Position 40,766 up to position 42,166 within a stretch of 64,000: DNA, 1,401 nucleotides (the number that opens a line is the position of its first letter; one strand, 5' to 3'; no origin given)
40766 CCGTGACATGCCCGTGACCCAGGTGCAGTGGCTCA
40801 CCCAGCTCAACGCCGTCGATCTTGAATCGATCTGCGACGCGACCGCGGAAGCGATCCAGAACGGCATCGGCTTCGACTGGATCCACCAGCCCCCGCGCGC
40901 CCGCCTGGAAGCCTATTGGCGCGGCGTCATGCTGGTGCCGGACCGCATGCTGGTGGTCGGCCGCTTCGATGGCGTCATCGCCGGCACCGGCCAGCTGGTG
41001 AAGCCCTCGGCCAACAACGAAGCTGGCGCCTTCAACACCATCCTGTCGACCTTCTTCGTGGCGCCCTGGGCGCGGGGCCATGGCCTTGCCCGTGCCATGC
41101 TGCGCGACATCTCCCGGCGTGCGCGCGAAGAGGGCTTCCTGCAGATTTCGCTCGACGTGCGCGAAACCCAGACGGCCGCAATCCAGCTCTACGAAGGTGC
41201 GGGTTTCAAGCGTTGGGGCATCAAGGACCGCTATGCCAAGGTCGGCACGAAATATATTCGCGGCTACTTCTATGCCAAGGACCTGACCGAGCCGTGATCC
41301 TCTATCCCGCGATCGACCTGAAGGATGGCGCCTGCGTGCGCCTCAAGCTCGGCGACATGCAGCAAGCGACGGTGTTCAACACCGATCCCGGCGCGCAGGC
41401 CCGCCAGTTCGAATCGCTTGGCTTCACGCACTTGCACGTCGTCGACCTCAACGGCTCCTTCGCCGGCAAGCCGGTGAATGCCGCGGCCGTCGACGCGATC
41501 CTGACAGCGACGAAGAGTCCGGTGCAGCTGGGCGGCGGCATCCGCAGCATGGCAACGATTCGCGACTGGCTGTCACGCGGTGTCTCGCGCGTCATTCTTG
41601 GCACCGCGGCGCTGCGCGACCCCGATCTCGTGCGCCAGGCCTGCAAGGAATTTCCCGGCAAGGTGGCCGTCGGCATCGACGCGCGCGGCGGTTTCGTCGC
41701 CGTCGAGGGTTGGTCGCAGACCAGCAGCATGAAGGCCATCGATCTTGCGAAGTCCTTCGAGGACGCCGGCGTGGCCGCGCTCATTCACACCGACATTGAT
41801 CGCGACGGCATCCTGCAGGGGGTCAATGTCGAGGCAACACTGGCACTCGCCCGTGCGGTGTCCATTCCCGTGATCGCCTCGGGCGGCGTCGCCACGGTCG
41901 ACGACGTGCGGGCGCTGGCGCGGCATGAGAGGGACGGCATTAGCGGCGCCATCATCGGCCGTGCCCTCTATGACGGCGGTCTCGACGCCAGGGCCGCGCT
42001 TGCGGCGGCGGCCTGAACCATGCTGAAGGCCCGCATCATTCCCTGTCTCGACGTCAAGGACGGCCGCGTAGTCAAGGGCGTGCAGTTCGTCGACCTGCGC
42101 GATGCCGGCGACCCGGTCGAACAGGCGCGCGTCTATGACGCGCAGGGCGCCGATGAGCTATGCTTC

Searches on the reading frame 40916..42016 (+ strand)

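Call 72: search_protein_families(library=pfam, proteins=[window:40916-42016:+], max_evalue=0.00001)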
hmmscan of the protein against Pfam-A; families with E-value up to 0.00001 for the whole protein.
window:40916-42016:+ (366 aa): 2 families
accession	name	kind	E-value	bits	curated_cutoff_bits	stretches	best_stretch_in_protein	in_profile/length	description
PF00977.27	His_biosynth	-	5.2e-80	268.6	23.6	1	129-356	2-227/228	Histidine biosynthesis protein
PF01207.24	Dus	-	8.7e-10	38.6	20.4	0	266-352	133-218/311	Dihydrouridine synthase (Dus)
